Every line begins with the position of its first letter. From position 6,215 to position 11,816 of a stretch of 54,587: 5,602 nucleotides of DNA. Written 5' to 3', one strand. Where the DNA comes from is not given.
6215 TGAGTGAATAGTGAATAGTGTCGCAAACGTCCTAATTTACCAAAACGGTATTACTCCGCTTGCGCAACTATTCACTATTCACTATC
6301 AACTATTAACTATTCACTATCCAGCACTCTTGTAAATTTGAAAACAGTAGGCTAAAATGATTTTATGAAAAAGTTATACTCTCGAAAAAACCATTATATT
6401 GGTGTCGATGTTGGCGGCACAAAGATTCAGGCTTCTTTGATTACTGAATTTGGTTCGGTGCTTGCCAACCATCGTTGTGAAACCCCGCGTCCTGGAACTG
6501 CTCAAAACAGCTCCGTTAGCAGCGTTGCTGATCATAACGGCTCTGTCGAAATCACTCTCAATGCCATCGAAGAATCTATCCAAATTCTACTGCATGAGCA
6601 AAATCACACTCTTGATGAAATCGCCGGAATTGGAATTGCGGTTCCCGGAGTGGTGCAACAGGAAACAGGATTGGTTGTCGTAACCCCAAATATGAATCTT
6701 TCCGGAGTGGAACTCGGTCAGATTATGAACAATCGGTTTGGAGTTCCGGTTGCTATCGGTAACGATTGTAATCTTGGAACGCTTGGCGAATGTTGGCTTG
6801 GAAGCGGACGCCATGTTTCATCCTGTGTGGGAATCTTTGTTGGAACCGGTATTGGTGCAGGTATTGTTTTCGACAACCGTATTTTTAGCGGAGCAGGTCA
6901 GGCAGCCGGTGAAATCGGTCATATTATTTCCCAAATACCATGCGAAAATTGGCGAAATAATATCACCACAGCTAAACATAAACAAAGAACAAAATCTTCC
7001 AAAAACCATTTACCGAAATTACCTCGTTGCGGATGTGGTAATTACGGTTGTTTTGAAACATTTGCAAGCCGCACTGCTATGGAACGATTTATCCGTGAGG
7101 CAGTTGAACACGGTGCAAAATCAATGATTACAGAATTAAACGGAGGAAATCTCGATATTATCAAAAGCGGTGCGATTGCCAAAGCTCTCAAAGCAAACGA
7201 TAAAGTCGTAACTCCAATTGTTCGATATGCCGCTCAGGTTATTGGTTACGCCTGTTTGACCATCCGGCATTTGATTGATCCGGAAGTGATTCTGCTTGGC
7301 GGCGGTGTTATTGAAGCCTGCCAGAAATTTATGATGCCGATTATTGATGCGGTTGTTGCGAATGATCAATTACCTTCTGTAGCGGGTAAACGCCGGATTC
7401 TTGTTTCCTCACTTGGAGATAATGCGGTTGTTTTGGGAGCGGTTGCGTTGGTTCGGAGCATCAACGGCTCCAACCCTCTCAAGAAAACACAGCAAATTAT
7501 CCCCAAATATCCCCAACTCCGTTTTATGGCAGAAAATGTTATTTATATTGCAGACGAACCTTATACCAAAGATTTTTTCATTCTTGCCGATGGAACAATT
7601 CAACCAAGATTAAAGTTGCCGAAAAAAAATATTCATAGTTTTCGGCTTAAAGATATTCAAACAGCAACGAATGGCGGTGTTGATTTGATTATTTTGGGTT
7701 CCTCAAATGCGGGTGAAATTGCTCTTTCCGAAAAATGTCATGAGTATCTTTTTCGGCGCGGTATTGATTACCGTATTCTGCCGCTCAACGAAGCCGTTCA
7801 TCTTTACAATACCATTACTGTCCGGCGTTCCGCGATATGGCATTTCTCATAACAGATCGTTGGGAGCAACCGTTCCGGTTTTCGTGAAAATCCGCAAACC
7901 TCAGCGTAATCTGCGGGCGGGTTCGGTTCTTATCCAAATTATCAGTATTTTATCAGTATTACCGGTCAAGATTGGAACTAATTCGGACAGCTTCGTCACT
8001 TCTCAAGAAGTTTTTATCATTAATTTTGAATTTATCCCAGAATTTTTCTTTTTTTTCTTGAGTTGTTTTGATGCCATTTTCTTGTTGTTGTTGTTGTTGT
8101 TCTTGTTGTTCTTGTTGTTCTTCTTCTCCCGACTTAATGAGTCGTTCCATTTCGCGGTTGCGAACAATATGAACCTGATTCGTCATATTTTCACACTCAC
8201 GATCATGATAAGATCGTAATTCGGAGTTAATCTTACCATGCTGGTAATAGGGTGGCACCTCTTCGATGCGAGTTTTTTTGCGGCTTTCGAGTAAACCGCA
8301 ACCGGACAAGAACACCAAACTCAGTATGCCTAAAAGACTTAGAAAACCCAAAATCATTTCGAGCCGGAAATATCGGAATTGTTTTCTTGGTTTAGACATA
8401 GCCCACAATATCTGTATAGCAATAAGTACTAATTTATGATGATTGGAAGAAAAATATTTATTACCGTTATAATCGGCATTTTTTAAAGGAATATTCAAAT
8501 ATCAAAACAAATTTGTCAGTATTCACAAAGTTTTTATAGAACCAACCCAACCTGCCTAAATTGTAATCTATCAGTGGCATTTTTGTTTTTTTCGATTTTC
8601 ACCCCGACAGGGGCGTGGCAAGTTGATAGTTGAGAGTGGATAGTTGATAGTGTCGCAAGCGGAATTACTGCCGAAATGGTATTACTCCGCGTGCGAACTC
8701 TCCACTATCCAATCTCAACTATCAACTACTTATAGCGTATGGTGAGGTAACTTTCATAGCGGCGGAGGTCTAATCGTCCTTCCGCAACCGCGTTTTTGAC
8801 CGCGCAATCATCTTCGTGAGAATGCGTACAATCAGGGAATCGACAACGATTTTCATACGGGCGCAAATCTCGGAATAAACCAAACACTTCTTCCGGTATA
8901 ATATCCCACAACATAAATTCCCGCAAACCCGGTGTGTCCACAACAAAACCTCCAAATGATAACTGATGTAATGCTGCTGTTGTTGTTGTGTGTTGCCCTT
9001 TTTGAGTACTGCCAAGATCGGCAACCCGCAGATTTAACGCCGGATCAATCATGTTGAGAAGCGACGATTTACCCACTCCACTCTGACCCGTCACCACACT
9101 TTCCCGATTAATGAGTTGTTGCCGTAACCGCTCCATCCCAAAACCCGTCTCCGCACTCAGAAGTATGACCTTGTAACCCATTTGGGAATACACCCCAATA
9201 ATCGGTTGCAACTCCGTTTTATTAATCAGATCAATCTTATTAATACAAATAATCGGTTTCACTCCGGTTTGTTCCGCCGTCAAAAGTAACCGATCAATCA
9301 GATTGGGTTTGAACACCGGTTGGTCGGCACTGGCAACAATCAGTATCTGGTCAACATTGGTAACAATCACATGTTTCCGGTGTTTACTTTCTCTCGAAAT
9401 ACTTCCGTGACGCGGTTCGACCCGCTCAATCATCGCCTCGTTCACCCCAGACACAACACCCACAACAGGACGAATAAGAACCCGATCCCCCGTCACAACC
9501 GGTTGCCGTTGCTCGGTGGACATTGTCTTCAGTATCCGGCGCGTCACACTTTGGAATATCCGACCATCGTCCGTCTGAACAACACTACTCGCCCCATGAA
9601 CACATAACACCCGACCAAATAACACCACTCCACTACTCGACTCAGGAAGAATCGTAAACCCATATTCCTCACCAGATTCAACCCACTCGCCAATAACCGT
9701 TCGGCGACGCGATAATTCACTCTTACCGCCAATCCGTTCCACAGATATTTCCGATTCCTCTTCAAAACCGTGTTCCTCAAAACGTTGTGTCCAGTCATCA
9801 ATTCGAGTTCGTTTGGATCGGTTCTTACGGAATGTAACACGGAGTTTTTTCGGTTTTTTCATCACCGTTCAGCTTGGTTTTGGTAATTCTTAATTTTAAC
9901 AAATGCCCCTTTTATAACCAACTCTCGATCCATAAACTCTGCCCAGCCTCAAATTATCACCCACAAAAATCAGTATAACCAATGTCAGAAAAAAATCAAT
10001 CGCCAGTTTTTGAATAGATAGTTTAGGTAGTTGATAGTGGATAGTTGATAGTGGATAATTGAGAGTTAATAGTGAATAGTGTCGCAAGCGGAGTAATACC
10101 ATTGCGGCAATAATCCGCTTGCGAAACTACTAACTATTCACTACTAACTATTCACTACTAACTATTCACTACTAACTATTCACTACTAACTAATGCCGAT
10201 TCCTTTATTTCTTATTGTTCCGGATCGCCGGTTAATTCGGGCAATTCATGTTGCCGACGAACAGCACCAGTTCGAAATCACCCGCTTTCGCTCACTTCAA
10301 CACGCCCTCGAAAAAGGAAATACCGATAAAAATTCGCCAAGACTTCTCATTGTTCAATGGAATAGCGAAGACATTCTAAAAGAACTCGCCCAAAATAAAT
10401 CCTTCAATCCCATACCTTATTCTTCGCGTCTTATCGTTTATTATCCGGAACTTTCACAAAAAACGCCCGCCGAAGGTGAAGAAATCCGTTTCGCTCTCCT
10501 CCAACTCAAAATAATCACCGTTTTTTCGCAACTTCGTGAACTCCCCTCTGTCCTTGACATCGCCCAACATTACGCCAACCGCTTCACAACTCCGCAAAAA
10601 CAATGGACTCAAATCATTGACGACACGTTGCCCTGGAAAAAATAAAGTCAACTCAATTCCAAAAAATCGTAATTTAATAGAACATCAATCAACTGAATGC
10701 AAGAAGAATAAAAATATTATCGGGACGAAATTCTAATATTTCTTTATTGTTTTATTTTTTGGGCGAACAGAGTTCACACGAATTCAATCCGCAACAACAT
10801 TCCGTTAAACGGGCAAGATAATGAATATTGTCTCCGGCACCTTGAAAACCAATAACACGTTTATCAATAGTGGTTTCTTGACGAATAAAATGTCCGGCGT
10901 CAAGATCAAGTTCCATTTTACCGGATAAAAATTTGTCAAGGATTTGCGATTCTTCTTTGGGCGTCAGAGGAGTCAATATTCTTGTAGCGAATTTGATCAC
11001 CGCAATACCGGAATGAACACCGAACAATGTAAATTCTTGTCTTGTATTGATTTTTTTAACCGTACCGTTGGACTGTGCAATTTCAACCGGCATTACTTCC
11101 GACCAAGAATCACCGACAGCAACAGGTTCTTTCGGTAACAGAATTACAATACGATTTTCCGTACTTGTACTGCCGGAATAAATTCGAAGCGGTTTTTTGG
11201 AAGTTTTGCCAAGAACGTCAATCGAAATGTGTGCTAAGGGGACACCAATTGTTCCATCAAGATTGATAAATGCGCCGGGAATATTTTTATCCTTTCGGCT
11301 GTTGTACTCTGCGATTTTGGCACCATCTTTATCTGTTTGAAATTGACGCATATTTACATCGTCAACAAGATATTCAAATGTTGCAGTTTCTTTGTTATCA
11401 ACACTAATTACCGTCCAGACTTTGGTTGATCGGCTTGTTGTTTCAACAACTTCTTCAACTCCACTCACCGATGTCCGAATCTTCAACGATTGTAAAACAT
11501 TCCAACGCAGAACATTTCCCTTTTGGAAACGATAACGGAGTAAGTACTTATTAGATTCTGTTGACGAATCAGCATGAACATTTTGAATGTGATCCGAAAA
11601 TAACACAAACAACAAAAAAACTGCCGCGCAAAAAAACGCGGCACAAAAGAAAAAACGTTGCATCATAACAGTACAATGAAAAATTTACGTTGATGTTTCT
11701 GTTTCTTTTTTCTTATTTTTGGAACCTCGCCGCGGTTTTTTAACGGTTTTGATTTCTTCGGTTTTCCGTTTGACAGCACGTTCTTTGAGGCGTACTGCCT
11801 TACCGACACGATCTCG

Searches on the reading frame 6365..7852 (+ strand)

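Call 39: search_protein_families(library=pfam, proteins=[window:6365-7852:+], max_evalue=0.001)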
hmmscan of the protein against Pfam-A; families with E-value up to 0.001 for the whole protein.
window:6365-7852:+ (495 aa): 3 families
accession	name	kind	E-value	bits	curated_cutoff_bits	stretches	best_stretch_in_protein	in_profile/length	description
PF00480.26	ROK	-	1.4e-58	199.2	22.9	1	11-364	1-292/294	ROK family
PF04430.19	DUF498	-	3.3e-05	24.3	33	1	391-485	7-98/109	Protein of unknown function (DUF498/DUF598)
PF00370.27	FGGY_N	-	0.00047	20.3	28.8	1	11-93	2-77/245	FGGY family of carbohydrate kinases, N-terminal domain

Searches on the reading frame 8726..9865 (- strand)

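Call 39: search_protein_families(library=pfam, proteins=[window:8726-9865:-], max_evalue=0.001)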
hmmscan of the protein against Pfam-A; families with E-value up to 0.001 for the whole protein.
window:8726-9865:- (379 aa): 5 families
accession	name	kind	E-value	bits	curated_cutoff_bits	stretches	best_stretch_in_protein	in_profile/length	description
PF03193.22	RsgA_GTPase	-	5e-55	186.4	30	1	149-320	1-174/174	RsgA GTPase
PF00009.33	GTP_EFTU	-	8.7e-06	25.9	26.5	1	172-253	94-184/188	Elongation factor Tu GTP binding domain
PF02421.24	FeoB_N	-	3.9e-05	23.7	27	0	159-250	66-155/156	Ferrous iron transport protein B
PF01926.29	MMR_HSR1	-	0.00018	22.1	21.9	1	257-314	3-56/113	50S ribosome-binding GTPase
PF16897.10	MMR_HSR1_Xtn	-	0.00044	20.6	35.2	1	196-251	50-100/106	C-terminal region of MMR_HSR1 domain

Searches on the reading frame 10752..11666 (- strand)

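Call 39: search_protein_families(library=pfam, proteins=[window:10752-11666:-], max_evalue=0.001)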
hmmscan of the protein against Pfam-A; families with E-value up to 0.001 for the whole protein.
window:10752-11666:- (304 aa): 1 family
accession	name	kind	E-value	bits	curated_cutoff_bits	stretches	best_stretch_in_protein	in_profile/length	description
PF19777.4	DUF6263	-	8.2e-05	22.8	26.7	1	172-240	107-168/196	Family of unknown function (DUF6263)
